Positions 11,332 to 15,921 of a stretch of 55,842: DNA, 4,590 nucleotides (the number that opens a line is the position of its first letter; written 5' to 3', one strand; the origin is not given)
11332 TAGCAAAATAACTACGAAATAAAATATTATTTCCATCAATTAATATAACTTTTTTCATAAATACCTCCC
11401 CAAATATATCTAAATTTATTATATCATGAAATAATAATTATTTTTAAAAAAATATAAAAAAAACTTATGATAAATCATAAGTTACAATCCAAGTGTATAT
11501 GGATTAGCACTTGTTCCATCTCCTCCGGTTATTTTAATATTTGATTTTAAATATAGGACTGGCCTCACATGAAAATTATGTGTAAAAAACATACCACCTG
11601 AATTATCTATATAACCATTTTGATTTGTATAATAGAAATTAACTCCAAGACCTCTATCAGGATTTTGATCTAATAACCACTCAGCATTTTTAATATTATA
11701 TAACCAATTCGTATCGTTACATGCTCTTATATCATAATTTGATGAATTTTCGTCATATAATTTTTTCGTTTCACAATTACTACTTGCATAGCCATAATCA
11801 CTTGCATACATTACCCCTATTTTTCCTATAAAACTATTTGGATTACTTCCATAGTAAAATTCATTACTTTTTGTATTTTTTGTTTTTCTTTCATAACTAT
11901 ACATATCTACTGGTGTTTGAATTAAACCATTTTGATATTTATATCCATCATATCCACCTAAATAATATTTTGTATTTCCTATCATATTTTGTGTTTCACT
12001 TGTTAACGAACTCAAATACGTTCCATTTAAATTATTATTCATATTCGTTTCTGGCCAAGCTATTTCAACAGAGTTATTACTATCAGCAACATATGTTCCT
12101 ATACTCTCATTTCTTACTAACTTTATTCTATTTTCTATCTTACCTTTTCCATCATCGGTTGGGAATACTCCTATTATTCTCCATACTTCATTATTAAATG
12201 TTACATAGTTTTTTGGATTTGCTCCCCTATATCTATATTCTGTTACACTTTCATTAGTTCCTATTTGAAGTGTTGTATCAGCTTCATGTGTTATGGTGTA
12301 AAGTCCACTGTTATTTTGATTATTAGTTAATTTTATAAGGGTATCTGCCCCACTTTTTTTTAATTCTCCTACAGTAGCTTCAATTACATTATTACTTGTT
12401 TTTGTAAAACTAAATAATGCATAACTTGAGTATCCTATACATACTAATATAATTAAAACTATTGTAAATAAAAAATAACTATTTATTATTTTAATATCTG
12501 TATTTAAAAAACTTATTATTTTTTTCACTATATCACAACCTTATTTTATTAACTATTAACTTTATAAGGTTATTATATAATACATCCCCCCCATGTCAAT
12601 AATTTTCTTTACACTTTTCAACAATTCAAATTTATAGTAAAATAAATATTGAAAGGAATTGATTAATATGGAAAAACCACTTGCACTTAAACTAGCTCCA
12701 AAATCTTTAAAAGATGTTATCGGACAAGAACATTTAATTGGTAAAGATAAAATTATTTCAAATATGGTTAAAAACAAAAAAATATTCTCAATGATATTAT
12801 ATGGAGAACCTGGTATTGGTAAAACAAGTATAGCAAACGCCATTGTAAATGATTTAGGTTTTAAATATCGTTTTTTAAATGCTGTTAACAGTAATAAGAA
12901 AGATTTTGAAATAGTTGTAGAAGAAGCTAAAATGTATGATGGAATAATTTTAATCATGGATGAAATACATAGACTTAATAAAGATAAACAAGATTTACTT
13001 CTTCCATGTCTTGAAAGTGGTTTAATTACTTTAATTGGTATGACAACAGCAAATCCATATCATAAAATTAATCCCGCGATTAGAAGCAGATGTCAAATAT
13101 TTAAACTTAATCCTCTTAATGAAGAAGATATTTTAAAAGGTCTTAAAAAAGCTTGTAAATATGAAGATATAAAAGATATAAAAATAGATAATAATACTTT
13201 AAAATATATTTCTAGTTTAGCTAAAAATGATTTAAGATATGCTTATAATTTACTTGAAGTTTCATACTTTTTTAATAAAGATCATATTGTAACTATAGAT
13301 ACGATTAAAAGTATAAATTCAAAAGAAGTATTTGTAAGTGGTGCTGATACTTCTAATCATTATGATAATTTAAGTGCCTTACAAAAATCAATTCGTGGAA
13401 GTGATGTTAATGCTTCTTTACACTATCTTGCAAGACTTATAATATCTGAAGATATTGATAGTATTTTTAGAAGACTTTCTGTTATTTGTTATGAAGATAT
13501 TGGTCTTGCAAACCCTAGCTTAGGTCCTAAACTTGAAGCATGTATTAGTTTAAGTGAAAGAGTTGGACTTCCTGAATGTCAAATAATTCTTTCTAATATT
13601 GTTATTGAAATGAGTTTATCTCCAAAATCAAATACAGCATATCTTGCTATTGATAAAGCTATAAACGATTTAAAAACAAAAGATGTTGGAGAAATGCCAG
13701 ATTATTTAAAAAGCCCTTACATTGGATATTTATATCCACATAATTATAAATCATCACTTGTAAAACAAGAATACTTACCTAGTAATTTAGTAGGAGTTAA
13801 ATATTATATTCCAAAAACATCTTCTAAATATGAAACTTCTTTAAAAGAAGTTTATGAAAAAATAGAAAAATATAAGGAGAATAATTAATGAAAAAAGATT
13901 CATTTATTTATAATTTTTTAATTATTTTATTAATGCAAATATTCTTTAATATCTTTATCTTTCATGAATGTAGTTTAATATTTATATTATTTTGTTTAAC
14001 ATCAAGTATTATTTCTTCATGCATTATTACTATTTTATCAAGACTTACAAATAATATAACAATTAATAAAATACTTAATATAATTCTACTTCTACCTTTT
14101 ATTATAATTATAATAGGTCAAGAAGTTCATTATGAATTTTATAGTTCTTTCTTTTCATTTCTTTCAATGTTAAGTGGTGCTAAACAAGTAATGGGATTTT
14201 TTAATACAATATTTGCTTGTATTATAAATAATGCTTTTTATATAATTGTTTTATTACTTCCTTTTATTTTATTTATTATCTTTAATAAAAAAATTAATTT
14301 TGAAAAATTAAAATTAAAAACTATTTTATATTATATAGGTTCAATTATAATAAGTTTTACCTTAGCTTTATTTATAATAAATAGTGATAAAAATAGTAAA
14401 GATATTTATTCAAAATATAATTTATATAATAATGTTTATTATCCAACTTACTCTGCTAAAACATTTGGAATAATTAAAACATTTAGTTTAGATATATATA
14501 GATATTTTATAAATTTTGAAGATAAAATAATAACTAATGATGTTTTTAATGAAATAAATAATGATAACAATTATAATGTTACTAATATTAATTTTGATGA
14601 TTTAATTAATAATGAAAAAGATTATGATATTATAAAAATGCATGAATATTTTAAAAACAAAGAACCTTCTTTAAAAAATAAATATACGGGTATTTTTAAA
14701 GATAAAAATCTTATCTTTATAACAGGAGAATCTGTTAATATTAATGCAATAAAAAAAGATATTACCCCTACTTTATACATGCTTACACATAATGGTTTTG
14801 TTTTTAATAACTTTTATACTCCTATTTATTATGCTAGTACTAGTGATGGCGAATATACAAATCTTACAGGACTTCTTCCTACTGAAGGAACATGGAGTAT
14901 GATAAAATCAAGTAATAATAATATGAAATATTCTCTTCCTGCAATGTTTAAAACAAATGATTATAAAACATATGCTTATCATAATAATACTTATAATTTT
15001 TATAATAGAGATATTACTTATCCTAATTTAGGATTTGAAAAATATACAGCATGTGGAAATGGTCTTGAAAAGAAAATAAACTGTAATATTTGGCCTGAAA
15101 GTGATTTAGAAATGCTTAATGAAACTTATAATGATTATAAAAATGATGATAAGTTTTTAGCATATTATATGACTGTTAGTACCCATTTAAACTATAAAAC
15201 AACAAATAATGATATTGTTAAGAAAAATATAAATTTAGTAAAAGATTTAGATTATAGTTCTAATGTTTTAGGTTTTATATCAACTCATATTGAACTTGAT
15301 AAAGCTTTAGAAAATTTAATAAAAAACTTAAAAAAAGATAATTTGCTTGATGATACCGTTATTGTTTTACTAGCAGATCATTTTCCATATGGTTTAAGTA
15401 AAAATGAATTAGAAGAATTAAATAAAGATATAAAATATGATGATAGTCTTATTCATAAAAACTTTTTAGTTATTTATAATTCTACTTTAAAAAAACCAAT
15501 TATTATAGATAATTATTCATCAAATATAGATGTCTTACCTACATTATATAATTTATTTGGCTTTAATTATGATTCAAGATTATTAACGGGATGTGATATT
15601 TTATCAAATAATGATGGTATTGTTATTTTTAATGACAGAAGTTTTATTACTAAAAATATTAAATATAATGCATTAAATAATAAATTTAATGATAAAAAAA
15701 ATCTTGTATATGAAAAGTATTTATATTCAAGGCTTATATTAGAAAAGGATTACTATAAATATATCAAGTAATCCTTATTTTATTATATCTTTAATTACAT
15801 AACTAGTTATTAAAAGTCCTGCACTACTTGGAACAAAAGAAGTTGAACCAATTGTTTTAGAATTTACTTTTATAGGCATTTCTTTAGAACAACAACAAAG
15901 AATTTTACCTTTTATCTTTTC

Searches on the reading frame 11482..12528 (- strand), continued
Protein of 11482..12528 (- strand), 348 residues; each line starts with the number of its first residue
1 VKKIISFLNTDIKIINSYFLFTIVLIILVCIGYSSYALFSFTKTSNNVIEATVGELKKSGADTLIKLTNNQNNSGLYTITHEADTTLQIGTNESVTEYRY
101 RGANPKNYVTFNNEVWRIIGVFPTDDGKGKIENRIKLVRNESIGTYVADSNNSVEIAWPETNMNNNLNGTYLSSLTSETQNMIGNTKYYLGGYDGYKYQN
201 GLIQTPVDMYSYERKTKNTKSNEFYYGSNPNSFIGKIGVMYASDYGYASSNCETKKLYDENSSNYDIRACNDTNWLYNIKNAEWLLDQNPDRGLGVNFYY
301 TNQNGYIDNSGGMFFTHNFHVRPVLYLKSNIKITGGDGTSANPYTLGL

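Call 71: find_encoding_contigs(protein=P0070, flank=600, max_places=10)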
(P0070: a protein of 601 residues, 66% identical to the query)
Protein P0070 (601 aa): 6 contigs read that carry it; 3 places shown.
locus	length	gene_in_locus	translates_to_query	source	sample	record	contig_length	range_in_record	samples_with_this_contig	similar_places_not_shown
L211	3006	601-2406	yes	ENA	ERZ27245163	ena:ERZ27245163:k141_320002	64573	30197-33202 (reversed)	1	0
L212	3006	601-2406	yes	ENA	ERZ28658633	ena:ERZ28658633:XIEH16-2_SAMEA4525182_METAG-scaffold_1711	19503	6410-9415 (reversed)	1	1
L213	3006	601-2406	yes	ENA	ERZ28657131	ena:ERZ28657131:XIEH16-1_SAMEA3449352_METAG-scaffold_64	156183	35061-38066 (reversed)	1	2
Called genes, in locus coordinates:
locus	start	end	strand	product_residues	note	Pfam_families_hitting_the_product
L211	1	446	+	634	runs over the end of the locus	PF02518:HATPase_c, PF00204:DNA_gyraseB, PF01751:Toprim, PF00986:DNA_gyraseB_C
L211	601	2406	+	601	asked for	PF12810:ALK_LTK_GRD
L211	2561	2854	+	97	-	PF02686:GatC (weak)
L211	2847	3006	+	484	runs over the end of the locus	PF01425:Amidase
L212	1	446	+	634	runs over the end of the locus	PF02518:HATPase_c, PF00204:DNA_gyraseB, PF01751:Toprim, PF00986:DNA_gyraseB_C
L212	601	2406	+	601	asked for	PF12810:ALK_LTK_GRD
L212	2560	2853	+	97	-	PF02686:GatC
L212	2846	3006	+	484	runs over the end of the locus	PF01425:Amidase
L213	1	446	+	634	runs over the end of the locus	PF02518:HATPase_c, PF00204:DNA_gyraseB, PF01751:Toprim, PF00986:DNA_gyraseB_C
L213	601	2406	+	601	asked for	PF12810:ALK_LTK_GRD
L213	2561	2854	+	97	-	PF02686:GatC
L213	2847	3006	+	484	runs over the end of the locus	PF01425:Amidase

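Call 72: find_encoding_contigs(protein=P0081, flank=600, max_places=10)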
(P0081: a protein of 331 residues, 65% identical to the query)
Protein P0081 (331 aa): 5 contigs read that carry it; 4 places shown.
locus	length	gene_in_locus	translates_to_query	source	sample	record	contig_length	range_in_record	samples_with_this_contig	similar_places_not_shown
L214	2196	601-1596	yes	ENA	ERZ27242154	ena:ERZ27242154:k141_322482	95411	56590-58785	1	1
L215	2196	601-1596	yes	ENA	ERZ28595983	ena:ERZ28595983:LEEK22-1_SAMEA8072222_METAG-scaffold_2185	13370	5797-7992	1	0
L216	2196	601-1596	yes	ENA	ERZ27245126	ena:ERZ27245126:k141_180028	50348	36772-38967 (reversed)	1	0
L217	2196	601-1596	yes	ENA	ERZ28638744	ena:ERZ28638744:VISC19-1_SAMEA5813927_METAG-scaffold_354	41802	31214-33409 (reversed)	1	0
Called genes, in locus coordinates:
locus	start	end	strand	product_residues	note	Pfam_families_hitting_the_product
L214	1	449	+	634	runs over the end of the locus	PF02518:HATPase_c, PF00204:DNA_gyraseB, PF01751:Toprim, PF00986:DNA_gyraseB_C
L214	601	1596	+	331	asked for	PF19789:DUF6273 (weak)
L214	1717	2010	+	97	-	PF02686:GatC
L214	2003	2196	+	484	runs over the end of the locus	PF01425:Amidase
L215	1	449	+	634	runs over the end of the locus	PF02518:HATPase_c, PF00204:DNA_gyraseB, PF01751:Toprim, PF00986:DNA_gyraseB_C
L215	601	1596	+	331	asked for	PF19789:DUF6273 (weak)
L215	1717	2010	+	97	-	PF02686:GatC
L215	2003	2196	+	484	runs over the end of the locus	PF01425:Amidase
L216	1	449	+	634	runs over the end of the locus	PF02518:HATPase_c, PF00204:DNA_gyraseB, PF01751:Toprim, PF00986:DNA_gyraseB_C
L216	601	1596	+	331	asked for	PF19789:DUF6273 (weak)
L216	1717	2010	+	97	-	PF02686:GatC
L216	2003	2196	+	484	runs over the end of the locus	PF01425:Amidase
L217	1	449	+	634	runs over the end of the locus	PF02518:HATPase_c, PF00204:DNA_gyraseB, PF01751:Toprim, PF00986:DNA_gyraseB_C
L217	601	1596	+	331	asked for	PF19789:DUF6273 (weak)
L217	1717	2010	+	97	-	PF02686:GatC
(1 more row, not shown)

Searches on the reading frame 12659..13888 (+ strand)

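Call 7: search_protein_families(library=pfam, proteins=[window:12659-13888:+], max_evalue=0.01)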
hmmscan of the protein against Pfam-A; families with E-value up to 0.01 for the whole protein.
window:12659-13888:+ (409 aa): 18 families
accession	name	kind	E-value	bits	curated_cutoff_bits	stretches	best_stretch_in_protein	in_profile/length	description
PF12002.13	MgsA_C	-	2.5e-44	151.6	27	1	247-402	1-166/167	MgsA AAA+ ATPase C terminal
PF00004.35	AAA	-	1.3e-16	61.7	21.2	1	45-148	1-126/131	ATPase family associated with various cellular activities (AAA)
PF05496.18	RuvB_N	-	2.5e-14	53.8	27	1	12-125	1-115/159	Holliday junction DNA helicase RuvB P-loop domain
PF16193.11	AAA_assoc_2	-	7.7e-13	48.9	34.3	1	172-246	3-81/81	AAA C-terminal domain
PF06068.19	TIP49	-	4.1e-06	26.6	23.8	1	18-79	24-87/347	TIP49 P-loop domain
PF00158.32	Sigma54_activat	-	1.3e-05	25.4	20.2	0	94-131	93-130/168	Sigma-54 interaction domain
PF07728.20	AAA_5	-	2.1e-05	25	22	0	45-125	2-97/139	AAA domain (dynein-related subfamily)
PF13177.12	DNA_pol3_delta2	-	8.5e-05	23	27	1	97-153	104-160/161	DNA polymerase III, delta subunit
PF13173.12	AAA_14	-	0.00018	22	27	1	45-156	5-126/129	AAA domain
PF20720.3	nSTAND3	-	0.00029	21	27.2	1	45-91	20-65/155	Novel STAND NTPase 3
PF17856.7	TIP49_C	-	0.00056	20.4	24.5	1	172-220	9-61/66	TIP49 AAA-lid domain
PF13191.12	AAA_16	-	0.00072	20.5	32.6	0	44-66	26-48/167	AAA ATPase domain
PF13401.12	AAA_22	-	0.00093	20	27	0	45-66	8-29/130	AAA domain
PF14532.12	Sigma54_activ_2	-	0.00094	19.9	25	1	44-120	23-95/138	Sigma-54 interaction domain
PF00931.28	NB-ARC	-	0.0011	18.8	23.5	1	29-66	5-42/248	NB-ARC domain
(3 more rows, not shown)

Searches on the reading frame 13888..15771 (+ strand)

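Call 7: search_protein_families(library=pfam, proteins=[window:13888-15771:+], max_evalue=0.01)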
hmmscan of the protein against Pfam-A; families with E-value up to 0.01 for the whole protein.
window:13888-15771:+ (627 aa): 2 families
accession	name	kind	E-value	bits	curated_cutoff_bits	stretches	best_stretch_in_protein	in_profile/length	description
PF00884.28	Sulfatase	-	4.5e-31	108.7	25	1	273-558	1-300/301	Sulfatase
PF01663.27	Phosphodiest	-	2.8e-06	27.6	23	1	276-507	2-228/342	Type I phosphodiesterase / nucleotide pyrophosphatase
